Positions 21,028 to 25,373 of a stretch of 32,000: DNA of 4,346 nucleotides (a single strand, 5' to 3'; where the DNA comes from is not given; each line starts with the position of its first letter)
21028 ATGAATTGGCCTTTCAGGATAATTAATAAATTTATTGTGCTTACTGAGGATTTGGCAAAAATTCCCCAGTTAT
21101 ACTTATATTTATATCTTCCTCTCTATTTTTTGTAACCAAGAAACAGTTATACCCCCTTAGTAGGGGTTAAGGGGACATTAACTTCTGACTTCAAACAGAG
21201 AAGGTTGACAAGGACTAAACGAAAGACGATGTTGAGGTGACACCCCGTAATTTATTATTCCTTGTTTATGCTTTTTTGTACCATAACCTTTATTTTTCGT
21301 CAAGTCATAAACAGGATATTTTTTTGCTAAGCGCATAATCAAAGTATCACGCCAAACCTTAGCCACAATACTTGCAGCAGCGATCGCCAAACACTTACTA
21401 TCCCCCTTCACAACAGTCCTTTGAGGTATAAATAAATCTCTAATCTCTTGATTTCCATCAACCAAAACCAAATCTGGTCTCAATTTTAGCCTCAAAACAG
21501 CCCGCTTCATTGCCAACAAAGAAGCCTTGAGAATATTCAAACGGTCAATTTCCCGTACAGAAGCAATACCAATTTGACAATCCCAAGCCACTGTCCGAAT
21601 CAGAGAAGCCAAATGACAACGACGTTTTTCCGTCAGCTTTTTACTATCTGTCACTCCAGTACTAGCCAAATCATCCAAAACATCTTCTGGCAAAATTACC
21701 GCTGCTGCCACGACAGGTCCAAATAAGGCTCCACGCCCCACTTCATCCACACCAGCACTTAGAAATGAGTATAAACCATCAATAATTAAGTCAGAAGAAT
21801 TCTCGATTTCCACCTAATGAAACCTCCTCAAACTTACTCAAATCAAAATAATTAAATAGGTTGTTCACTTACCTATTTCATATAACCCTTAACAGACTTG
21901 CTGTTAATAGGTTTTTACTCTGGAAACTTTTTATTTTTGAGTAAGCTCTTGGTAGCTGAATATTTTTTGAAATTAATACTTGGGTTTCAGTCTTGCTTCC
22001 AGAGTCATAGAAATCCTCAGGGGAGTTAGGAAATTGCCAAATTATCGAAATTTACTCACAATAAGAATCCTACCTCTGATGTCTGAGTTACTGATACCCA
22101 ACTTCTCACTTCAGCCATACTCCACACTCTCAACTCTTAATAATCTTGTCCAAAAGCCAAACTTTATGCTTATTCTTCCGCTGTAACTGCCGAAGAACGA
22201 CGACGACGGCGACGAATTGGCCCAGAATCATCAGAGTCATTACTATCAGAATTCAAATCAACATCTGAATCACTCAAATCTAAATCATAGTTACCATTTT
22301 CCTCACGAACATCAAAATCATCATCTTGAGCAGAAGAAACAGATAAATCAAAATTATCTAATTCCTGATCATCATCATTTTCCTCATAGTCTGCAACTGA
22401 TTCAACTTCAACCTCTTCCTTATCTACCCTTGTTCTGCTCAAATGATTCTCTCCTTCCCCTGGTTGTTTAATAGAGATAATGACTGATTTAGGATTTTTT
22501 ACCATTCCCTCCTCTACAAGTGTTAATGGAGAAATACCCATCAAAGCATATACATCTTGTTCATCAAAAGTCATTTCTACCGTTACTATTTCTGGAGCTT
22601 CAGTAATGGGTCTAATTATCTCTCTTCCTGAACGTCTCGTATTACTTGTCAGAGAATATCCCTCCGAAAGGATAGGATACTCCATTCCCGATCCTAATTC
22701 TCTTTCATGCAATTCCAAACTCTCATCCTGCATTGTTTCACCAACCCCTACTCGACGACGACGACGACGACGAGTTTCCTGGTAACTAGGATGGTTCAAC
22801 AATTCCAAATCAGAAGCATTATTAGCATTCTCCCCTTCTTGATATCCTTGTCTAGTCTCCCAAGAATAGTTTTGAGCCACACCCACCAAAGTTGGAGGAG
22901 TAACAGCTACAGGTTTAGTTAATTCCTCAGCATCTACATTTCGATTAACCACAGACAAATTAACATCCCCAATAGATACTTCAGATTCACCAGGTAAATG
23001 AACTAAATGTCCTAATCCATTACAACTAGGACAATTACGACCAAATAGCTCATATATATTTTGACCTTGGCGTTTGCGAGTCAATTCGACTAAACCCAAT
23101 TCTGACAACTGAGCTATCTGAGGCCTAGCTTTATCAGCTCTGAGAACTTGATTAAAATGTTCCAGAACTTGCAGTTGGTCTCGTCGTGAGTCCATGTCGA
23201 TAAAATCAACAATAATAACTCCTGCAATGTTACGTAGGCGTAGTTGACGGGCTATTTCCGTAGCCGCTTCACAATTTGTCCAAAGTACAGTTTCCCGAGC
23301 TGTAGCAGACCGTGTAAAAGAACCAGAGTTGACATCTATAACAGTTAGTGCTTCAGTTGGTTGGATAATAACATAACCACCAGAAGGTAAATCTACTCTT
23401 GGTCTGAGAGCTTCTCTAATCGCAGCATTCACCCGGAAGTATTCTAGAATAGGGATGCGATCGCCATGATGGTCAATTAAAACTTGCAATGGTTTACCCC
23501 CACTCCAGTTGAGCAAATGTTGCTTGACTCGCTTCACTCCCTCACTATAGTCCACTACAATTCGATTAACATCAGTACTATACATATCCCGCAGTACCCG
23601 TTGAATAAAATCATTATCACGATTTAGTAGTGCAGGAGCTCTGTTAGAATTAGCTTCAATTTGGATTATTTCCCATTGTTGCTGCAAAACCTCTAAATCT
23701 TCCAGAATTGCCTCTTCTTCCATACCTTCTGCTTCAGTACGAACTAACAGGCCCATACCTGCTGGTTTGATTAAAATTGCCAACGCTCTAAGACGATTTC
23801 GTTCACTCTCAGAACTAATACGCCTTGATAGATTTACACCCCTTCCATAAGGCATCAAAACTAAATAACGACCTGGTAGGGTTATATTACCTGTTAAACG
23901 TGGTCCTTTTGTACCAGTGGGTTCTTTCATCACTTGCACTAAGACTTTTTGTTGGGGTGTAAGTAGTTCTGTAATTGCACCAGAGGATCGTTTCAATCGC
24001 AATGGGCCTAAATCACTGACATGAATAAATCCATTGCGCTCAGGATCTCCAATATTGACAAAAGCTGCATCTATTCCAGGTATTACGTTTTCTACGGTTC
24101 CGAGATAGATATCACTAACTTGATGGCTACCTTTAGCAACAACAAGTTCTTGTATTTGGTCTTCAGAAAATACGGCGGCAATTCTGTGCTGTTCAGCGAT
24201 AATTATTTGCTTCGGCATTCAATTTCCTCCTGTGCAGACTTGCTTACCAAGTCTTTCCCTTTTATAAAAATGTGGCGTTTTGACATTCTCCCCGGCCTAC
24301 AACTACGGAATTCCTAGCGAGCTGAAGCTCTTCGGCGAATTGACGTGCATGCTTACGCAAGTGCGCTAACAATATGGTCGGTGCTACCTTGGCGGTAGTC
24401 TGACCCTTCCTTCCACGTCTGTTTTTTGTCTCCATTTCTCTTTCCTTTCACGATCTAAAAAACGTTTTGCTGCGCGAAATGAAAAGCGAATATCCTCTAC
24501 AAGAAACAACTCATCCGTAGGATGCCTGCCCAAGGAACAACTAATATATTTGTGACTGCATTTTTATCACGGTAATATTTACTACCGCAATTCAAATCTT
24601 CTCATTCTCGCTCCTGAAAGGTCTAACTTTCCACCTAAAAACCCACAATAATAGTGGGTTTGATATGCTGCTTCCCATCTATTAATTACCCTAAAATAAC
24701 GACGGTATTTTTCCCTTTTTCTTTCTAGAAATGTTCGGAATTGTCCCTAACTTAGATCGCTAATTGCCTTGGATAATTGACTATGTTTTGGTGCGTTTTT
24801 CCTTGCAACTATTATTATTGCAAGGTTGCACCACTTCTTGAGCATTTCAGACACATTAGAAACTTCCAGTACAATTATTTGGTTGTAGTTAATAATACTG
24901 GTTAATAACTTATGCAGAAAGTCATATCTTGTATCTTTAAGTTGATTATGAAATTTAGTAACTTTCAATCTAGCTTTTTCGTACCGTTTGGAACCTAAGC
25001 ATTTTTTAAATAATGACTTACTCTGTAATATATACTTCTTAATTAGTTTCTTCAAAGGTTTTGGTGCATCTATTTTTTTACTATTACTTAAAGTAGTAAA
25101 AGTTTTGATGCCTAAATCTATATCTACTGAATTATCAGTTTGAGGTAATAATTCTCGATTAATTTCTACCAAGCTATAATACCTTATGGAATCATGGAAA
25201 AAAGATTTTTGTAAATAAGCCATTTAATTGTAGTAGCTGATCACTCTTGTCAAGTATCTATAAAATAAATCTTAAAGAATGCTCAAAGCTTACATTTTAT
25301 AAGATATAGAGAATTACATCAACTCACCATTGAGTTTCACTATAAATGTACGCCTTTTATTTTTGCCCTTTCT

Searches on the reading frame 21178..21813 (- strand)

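Call 89: search_protein_families(library=pfam, proteins=[window:21178-21813:-], max_evalue=0.001)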
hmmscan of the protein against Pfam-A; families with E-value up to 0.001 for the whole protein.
window:21178-21813:- (211 aa): 1 family
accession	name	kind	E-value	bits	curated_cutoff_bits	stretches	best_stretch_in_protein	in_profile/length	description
PF01351.25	RNase_HII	-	1.1e-48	166.2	25.8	1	20-202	1-199/199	Ribonuclease HII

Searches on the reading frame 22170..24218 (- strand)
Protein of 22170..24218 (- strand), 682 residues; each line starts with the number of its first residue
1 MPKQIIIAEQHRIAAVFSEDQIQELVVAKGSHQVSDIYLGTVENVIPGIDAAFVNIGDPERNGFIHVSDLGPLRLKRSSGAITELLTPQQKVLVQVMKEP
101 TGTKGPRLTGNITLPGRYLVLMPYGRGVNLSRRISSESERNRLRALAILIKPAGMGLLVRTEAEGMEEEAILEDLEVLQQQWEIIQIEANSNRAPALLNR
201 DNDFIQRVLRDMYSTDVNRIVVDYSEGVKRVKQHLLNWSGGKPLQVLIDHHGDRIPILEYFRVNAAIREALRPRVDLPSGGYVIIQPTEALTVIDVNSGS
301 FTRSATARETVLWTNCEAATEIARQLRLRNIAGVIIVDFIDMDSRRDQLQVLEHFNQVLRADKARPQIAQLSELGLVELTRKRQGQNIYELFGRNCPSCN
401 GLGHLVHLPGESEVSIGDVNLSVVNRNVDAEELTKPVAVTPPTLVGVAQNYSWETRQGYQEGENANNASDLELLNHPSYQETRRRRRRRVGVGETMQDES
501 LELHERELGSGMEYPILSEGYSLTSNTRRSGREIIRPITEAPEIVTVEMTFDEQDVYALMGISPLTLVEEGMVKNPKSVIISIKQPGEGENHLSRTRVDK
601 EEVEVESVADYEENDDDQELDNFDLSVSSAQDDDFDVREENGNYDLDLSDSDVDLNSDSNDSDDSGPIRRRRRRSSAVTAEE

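Call 89: search_protein_families(library=pfam, proteins=[window:22170-24218:-], max_evalue=0.001)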
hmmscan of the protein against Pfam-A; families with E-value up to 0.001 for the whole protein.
window:22170-24218:- (682 aa): 1 family
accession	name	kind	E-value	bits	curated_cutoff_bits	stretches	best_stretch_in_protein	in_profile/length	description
PF10150.14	RNase_E_G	-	4.1e-95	318.7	25.5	1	113-384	1-270/270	Ribonuclease E/G family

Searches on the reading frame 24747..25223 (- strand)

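Call 89: search_protein_families(library=pfam, proteins=[window:24747-25223:-], max_evalue=0.001)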
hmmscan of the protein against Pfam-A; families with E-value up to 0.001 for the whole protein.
window:24747-25223:- (158 aa): 1 family
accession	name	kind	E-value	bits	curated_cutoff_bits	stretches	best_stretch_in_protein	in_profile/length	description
PF01385.25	OrfB_IS605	-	1.2e-19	71.1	30.5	1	24-129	10-118/120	Probable transposase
